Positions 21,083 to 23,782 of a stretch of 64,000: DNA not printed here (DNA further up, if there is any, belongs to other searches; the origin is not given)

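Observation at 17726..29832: Twelve-kb co-directional polyphosphate island in an archaeal context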

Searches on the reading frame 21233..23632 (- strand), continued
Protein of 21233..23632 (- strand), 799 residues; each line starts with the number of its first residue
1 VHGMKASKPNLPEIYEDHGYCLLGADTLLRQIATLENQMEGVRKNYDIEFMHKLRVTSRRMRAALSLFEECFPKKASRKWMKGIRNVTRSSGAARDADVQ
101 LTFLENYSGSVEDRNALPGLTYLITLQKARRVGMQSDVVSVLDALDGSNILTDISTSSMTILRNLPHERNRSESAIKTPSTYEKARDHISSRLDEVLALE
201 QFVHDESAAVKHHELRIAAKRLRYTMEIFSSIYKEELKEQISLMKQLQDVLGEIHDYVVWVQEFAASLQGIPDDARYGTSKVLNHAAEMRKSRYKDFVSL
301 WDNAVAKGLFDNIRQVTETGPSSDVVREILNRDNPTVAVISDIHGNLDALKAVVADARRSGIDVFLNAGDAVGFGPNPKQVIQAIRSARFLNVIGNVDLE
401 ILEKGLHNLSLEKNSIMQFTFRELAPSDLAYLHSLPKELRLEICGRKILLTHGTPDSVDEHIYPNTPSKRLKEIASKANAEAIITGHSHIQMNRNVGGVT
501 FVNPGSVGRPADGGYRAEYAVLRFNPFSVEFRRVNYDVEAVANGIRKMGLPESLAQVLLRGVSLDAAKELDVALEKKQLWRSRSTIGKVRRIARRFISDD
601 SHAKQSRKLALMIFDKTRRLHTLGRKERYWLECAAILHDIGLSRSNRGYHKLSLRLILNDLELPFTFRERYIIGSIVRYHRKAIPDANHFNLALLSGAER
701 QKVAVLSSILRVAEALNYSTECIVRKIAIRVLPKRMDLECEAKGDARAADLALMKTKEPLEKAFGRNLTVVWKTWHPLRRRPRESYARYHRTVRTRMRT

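Call 74: search_protein_families(library=pfam, proteins=[P0265, P0268, P0283, P0266, P0271, P0291, P0296, P0323, P0332, P0308], max_evalue=0.001)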
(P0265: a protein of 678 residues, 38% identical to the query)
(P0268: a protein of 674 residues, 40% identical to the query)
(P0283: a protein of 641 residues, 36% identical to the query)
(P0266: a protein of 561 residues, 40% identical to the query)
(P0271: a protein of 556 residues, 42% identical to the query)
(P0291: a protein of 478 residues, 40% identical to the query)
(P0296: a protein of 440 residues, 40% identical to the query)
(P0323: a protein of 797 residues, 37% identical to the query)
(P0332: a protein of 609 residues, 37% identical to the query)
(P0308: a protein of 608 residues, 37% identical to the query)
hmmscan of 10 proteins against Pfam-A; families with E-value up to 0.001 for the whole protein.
P0265 (678 aa): 3 families
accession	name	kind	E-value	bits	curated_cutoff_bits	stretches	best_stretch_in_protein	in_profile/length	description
PF05235.19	CHAD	-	2.8e-48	165.3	25.6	1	22-324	3-227/228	CHAD domain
PF12850.12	Metallophos_2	-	6.5e-28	98.1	27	1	416-609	3-152/154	Calcineurin-like phosphoesterase superfamily domain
PF00149.33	Metallophos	-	2.2e-14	54.8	21.5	1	416-575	3-191/191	Calcineurin-like phosphoesterase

P0268 (674 aa): 3 families
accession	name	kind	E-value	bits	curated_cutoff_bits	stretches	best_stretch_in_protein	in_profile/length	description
PF05235.19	CHAD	-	7.6e-45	154.1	25.6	2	24-112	7-95/228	CHAD domain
PF12850.12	Metallophos_2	-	3.9e-23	82.6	27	1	431-623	1-151/154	Calcineurin-like phosphoesterase superfamily domain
PF00149.33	Metallophos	-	8.9e-13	49.5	21.5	1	431-590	1-191/191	Calcineurin-like phosphoesterase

P0283 (641 aa): 3 families
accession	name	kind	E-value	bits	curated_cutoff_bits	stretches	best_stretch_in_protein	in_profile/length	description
PF05235.19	CHAD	-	4.5e-43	148.3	25.6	1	23-321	6-227/228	CHAD domain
PF12850.12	Metallophos_2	-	1.6e-23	83.9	27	1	409-597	3-150/154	Calcineurin-like phosphoesterase superfamily domain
PF00149.33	Metallophos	-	5.4e-15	56.8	21.5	1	409-565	3-191/191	Calcineurin-like phosphoesterase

P0266 (561 aa): 3 families
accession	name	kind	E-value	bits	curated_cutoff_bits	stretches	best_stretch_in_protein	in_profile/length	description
PF05235.19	CHAD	-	1.7e-52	179.1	25.6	1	17-249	2-225/228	CHAD domain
PF12850.12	Metallophos_2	-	3e-27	95.9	27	1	328-515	2-151/154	Calcineurin-like phosphoesterase superfamily domain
PF00149.33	Metallophos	-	2.7e-15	57.8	21.5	1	328-482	2-191/191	Calcineurin-like phosphoesterase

P0271 (556 aa): 4 families
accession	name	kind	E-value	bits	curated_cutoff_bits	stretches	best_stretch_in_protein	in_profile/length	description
PF05235.19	CHAD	-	1.2e-43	150.2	25.6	1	27-250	7-225/228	CHAD domain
PF21447.3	Ppx-GppA_III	-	3.2e-17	63.3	27.3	1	372-540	8-168/177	Ppx/GppA phosphatase, domain III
PF01966.28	HD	-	1.3e-05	25.9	22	1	383-499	4-115/116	HD domain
PF24391.1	HD-CE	-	0.00022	21.4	27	1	377-498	71-186/263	HD-CE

P0291 (478 aa): 5 families
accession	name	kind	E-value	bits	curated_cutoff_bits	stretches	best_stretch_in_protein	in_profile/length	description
PF12850.12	Metallophos_2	-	3.3e-30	105.6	27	1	2-197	2-153/154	Calcineurin-like phosphoesterase superfamily domain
PF21447.3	Ppx-GppA_III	-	4.3e-16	59.7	27.3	1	280-416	15-150/177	Ppx/GppA phosphatase, domain III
PF00149.33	Metallophos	-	9.9e-13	49.4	21.5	1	2-162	2-191/191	Calcineurin-like phosphoesterase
PF24391.1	HD-CE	-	1.9e-07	31.5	27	1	281-401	8-188/263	HD-CE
PF01966.28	HD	-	5.7e-07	30.3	22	1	283-400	3-115/116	HD domain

P0296 (440 aa): 5 families
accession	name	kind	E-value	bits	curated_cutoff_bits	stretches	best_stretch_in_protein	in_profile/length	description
PF12850.12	Metallophos_2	-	6.8e-23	81.8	27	1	1-197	1-151/154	Calcineurin-like phosphoesterase superfamily domain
PF21447.3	Ppx-GppA_III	-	5.7e-17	62.5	27.3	1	257-400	5-147/177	Ppx/GppA phosphatase, domain III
PF00149.33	Metallophos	-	4.8e-10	40.6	21.5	1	1-164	1-191/191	Calcineurin-like phosphoesterase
PF01966.28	HD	-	1.5e-08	35.4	22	1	270-387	3-115/116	HD domain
PF24391.1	HD-CE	-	3.4e-05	24.1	27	1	302-386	41-186/263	HD-CE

P0323 (797 aa): 3 families
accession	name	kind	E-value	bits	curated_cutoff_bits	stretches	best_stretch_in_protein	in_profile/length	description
PF05235.19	CHAD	-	1.9e-40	139.7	25.6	2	189-346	73-227/228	CHAD domain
PF12850.12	Metallophos_2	-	2.6e-23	83.2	27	1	483-691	3-152/154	Calcineurin-like phosphoesterase superfamily domain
PF00149.33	Metallophos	-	6.3e-14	53.3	21.5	1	483-657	3-191/191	Calcineurin-like phosphoesterase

P0332 (609 aa): 4 families
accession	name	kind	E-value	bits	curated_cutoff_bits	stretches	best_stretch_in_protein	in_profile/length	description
PF05235.19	CHAD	-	3e-47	162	25.6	1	11-321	1-226/228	CHAD domain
PF21447.3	Ppx-GppA_III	-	3.4e-16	60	27.3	1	423-562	6-144/177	Ppx/GppA phosphatase, domain III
PF24391.1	HD-CE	-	1.3e-13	51.7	27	1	434-555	9-190/263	HD-CE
PF01966.28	HD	-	1.4e-10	41.9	22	1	435-551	3-114/116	HD domain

P0308 (608 aa): 6 families
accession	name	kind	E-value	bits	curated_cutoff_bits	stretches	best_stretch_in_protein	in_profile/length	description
PF12850.12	Metallophos_2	-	1.7e-27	96.8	27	1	209-372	2-153/154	Calcineurin-like phosphoesterase superfamily domain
PF05235.19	CHAD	-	5.5e-24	85.9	25.6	1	5-143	93-228/228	CHAD domain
PF21447.3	Ppx-GppA_III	-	6.4e-13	49.3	27.3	1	440-581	18-158/177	Ppx/GppA phosphatase, domain III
PF00149.33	Metallophos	-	4.9e-11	43.9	21.5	1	209-271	2-71/191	Calcineurin-like phosphoesterase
PF01966.28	HD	-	2.2e-06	28.4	22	1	440-556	3-114/116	HD domain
PF24391.1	HD-CE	-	0.00036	20.7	27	0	440-558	10-188/263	HD-CE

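Call 75: find_homologous_proteins(query=P0296, max_evalue=1e-20)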
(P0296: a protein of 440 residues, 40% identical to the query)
Query P0296 (440 aa): 1597 proteins with E <= 1e-20 among 8000 candidates; the best 120 are listed.
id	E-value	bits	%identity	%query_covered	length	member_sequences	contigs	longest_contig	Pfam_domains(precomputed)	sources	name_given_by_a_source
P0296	1.7e-292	988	100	100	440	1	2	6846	PF24391.2,PF21447.4,PF01966.29,PF12850.13,PF00149.34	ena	-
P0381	6.9e-205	699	72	100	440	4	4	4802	PF21447.4,PF01966.29,PF12850.13,PF00149.34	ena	-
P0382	4.4e-204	697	72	100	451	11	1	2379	PF21447.4,PF01966.29,PF12850.13,PF00149.34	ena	-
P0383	2.1e-119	418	45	100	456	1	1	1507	PF24391.2,PF21447.4,PF01966.29,PF12850.13,PF00149.34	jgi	jgi:putative phosphoesterase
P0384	7.5e-119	416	46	100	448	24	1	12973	PF24391.2,PF21447.4,PF01966.29,PF12850.13,PF00149.34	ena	-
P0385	2.5e-118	414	48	99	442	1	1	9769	PF21447.4,PF01966.29,PF12850.13,PF00149.34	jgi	jgi:putative phosphoesterase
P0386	5.6e-118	413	45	100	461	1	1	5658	PF24391.2,PF21447.4,PF01966.29,PF12850.13,PF00149.34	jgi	jgi:putative phosphoesterase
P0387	4.2e-117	410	46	100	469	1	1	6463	PF21447.4,PF01966.29,PF12850.13,PF00149.34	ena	-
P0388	3.9e-116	407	46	99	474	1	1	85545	PF24391.2,PF21447.4,PF01966.29,PF12850.13,PF00149.34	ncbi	-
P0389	6.7e-116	406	46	100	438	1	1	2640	PF24391.2,PF21447.4,PF01966.29,PF12850.13,PF00149.34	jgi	jgi:putative phosphoesterase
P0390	1.3e-115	405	44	100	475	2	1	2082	PF24391.2,PF21447.4,PF01966.29,PF12850.13,PF00149.34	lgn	-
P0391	1.5e-115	405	45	99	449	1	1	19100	PF24391.2,PF21447.4,PF01966.29,PF12850.13,PF00149.34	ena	-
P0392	1.7e-115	405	47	99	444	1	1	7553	PF24391.2,PF21447.4,PF01966.29,PF12850.13,PF00149.34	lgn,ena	-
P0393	2.0e-115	404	42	99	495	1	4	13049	PF24391.2,PF21447.4,PF01966.29,PF12850.13,PF00149.34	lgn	-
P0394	2.3e-115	404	45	100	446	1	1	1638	PF24391.2,PF21447.4,PF01966.29,PF12850.13,PF00149.34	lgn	-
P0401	1.6e-114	402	46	100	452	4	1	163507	PF21447.4,PF01966.29,PF12850.13,PF00149.34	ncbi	-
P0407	3.8e-114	400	44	100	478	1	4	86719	PF24391.2,PF21447.4,PF01966.29,PF12850.13,PF00149.34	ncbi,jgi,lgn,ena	-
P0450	4.7e-111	390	44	99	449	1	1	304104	PF21447.4,PF01966.29,PF12850.13,PF00149.34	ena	-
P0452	6.2e-111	390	44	100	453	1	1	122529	PF21447.4,PF01966.29,PF12850.13,PF00149.34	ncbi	ncbi:MAG: YfcE family phosphodiesterase [Armatimonadota bacterium]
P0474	1.6e-108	382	44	100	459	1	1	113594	PF24391.2,PF21447.4,PF01966.29,PF12850.13,PF00149.34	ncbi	-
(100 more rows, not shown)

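Call 76: find_encoding_contigs(protein=P0452, flank=6000, max_places=1)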
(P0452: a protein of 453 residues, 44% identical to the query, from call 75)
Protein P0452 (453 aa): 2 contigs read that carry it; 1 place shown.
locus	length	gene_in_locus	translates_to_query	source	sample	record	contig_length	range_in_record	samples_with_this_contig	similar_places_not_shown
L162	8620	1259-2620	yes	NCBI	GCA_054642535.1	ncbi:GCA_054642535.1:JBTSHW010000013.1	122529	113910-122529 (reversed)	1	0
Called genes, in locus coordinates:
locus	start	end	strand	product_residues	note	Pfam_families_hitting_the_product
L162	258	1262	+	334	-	PF05235:CHAD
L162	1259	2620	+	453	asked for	PF00149:Metallophos, PF12850:Metallophos_2, PF21447:Ppx-GppA_III, PF01966:HD (weak)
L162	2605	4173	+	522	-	PF02541:Ppx-GppA, PF21447:Ppx-GppA_III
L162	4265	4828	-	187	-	PF00160:Pro_isomerase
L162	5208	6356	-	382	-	PF00160:Pro_isomerase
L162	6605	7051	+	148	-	PF00692:dUTPase, PF22769:DCD (weak)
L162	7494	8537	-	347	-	PF12715:Abhydrolase_7, PF05448:AXE1, PF22244:GCE_fung (faint)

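Call 77: find_encoding_contigs(protein=P0450, flank=6000, max_places=1)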
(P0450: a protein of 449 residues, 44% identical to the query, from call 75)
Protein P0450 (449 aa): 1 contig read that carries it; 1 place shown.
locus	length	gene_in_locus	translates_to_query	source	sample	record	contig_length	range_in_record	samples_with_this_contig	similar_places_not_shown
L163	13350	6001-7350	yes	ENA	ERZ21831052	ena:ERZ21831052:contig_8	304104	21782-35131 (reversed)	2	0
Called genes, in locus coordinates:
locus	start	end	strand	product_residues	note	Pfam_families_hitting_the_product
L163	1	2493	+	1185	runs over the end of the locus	PF02811:PHP, PF07733:DNA_pol3_alpha, PF17657:DNA_pol3_finger, PF14579:HHH_6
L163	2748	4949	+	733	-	PF13089:PP_kinase_N, PF02503:PP_kinase, PF17941:PP_kinase_C_1, PF13091:PLDc_2 (faint), PF13090:PP_kinase_C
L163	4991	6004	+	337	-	PF05235:CHAD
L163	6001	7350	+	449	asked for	PF00149:Metallophos, PF12850:Metallophos_2, PF21447:Ppx-GppA_III, PF01966:HD (weak)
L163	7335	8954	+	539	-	PF02541:Ppx-GppA, PF21447:Ppx-GppA_III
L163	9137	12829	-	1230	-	-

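Call 78: find_encoding_contigs(protein=P0401, flank=6000, max_places=1)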
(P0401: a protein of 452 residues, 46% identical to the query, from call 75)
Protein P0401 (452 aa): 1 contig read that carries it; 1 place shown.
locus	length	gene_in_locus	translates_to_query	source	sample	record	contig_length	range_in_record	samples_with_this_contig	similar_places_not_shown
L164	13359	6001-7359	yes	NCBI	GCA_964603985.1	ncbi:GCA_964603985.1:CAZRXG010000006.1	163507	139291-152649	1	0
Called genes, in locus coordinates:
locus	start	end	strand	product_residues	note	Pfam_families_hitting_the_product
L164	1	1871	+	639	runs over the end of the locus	PF01928:CYTH, PF13384:HTH_23 (weak), PF13518:HTH_28 (weak), PF05235:CHAD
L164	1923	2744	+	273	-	PF03976:PPK2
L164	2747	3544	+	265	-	PF03976:PPK2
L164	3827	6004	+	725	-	PF13089:PP_kinase_N, PF02503:PP_kinase, PF17941:PP_kinase_C_1, PF13091:PLDc_2 (faint), PF13090:PP_kinase_C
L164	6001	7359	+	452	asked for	PF00149:Metallophos, PF12850:Metallophos_2, PF21447:Ppx-GppA_III, PF01966:HD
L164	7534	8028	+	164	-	-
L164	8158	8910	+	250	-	PF20772:TACO1_YebC_N, PF01709:Transcrip_reg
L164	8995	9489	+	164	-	PF02075:RuvC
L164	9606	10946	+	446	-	-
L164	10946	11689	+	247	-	-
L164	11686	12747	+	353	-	PF00672:HAMP (faint)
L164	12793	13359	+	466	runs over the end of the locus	PF18604:PreAtp-grasp (faint)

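Call 81: find_encoding_contigs(protein=P0407, flank=6000, max_places=2)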
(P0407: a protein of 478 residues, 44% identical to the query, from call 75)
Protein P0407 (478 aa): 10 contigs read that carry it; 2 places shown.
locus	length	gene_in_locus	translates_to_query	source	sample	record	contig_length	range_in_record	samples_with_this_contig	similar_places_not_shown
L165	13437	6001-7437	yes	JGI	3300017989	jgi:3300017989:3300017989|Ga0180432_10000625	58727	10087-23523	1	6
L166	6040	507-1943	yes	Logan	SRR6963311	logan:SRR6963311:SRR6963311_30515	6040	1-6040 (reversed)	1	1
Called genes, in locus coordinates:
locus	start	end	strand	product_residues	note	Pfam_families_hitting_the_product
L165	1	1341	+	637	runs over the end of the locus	PF01928:CYTH, PF13384:HTH_23 (weak), PF05235:CHAD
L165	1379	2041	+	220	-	PF00406:ADK, PF13207:AAA_17, PF05191:ADK_lid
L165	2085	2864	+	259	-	PF03976:PPK2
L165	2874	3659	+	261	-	PF03976:PPK2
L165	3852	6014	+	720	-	PF13089:PP_kinase_N, PF13091:PLDc_2 (faint), PF02503:PP_kinase, PF17941:PP_kinase_C_1, PF13090:PP_kinase_C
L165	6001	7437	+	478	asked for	PF00149:Metallophos, PF12850:Metallophos_2, PF21447:Ppx-GppA_III, PF01966:HD, PF24391:HD-CE (weak)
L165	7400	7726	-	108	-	PF26490:DUF8159 (weak)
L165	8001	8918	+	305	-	PF00892:EamA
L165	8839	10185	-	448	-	PF00072:Response_reg, PF00512:HisKA, PF02518:HATPase_c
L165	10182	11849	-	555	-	PF00291:PALP, PF00072:Response_reg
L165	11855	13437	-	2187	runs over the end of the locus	PF00989:PAS, PF08448:PAS_4, PF01590:GAF, PF13185:GAF_2, PF13492:GAF_3, PF01590:GAF, PF13185:GAF_2, PF13492:GAF_3, +22 more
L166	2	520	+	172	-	?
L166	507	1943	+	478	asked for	PF00149:Metallophos, PF12850:Metallophos_2, PF21447:Ppx-GppA_III, PF01966:HD, PF24391:HD-CE (weak)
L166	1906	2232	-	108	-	PF26490:DUF8159 (weak)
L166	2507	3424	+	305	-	PF00892:EamA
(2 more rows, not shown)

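Call 82: find_encoding_contigs(protein=P0474, flank=6000, max_places=2)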
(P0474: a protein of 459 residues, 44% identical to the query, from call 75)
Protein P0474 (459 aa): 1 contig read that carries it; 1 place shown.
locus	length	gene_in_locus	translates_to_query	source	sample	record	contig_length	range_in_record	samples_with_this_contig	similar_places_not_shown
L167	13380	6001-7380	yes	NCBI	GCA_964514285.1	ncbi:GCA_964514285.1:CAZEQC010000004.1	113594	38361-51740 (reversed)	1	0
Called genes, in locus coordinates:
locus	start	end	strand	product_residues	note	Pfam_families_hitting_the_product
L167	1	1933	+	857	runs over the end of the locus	PF01928:CYTH, PF13384:HTH_23, PF13551:HTH_29, PF21447:Ppx-GppA_III, PF01966:HD (weak), PF05235:CHAD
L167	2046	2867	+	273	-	PF03976:PPK2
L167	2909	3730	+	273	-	PF03976:PPK2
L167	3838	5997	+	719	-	PF13089:PP_kinase_N, PF02503:PP_kinase, PF17941:PP_kinase_C_1, PF13091:PLDc_2 (faint), PF13090:PP_kinase_C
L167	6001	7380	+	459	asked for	PF00149:Metallophos, PF12850:Metallophos_2, PF21447:Ppx-GppA_III, PF24391:HD-CE, PF01966:HD (weak)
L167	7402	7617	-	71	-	-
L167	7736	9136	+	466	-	PF01979:Amidohydro_1, PF12890:DHOase (weak), PF07969:Amidohydro_3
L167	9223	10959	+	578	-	PF01979:Amidohydro_1, PF07969:Amidohydro_3 (weak), PF13382:Adenine_deam_C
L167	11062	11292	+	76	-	-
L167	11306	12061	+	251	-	PF01784:DUF34_NIF3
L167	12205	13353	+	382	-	PF02608:Bmp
